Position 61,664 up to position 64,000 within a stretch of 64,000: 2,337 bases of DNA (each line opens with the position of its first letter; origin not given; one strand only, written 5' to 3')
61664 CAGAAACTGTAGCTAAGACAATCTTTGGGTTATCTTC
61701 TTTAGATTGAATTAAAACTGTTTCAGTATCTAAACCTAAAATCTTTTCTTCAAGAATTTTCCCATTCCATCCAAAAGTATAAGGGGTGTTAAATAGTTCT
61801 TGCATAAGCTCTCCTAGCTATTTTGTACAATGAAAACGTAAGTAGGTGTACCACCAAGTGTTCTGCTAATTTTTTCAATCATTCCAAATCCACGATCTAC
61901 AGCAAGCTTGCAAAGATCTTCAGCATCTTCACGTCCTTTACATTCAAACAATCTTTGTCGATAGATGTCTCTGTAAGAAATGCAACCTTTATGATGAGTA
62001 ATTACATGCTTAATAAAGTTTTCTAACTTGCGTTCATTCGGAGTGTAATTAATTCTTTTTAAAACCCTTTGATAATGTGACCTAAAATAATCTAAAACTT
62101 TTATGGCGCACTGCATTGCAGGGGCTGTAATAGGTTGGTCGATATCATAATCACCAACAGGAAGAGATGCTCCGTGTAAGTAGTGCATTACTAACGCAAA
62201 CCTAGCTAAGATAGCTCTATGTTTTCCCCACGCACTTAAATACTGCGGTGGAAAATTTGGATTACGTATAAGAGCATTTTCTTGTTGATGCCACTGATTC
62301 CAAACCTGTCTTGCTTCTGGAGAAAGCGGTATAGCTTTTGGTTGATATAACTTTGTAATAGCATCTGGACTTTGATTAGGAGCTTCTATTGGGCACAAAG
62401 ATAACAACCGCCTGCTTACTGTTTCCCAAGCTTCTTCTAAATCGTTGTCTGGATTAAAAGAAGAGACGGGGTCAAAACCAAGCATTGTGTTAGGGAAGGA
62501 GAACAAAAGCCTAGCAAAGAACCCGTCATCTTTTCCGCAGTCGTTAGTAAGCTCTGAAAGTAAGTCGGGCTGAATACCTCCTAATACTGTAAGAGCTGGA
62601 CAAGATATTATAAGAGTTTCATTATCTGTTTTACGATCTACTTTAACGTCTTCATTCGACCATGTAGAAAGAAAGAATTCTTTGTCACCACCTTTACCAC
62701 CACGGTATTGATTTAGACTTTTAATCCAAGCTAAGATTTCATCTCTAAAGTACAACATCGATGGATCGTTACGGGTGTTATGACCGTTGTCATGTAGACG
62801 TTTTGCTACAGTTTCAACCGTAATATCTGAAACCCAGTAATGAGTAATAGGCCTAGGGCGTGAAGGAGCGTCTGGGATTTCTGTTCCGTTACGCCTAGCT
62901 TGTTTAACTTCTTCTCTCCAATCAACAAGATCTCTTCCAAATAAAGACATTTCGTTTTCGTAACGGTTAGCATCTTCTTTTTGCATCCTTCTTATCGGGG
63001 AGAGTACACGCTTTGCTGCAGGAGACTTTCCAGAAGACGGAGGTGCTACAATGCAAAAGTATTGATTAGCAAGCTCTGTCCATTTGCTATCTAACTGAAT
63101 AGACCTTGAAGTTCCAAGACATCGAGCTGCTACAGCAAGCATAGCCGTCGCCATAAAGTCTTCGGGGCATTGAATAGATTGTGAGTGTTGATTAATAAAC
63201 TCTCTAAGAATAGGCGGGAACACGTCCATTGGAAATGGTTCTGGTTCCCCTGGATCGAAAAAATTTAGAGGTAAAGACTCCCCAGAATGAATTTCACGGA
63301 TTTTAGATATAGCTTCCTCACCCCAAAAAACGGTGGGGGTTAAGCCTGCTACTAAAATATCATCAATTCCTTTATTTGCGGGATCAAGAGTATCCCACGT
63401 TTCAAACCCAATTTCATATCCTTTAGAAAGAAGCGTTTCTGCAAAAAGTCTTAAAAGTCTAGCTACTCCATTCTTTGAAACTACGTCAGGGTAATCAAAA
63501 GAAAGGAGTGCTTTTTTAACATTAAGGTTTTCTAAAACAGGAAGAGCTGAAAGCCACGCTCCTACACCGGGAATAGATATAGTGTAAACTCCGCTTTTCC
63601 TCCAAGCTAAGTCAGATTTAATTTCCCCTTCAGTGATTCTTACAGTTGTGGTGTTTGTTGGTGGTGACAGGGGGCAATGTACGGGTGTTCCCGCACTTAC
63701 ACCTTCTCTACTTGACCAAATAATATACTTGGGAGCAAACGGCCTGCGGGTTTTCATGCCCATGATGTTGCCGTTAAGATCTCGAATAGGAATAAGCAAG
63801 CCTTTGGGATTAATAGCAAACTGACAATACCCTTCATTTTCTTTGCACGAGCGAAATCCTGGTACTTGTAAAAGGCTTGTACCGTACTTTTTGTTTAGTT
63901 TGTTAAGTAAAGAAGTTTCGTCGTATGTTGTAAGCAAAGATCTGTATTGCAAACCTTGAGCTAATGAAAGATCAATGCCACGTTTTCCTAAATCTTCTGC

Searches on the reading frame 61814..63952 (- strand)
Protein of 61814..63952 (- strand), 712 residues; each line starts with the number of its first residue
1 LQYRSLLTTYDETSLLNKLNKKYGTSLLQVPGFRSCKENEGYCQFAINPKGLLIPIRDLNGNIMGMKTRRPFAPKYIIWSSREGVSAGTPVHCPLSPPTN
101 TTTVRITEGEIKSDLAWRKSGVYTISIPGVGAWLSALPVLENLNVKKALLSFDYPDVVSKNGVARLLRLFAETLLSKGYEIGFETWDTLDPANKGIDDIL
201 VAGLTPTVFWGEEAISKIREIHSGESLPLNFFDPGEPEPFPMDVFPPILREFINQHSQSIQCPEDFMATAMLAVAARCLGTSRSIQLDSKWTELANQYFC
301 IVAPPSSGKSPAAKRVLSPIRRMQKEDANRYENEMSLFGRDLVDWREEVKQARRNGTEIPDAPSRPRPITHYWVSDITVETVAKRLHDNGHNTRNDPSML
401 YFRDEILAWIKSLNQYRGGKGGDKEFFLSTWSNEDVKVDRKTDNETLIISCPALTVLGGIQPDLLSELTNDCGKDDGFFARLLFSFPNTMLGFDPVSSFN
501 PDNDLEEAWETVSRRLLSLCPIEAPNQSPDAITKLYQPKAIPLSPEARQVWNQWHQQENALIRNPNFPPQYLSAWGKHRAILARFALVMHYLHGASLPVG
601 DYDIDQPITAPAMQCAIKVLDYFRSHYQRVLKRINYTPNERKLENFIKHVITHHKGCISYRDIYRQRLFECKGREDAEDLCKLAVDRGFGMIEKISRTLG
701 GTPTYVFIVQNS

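Call 33: search_protein_families(library=phrogs, proteins=[window:61814-63952:-], max_evalue=0.001)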
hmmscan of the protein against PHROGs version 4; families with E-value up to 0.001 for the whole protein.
window:61814-63952:- (712 aa): 2 families
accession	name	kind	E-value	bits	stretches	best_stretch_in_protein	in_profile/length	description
phrog_2373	-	DNA, RNA and nucleotide metabolism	1.3e-45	157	1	236-665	53-469/515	DNA helicase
phrog_3022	-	DNA, RNA and nucleotide metabolism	7.8e-07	28.9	0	395-598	463-661/788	DNA primase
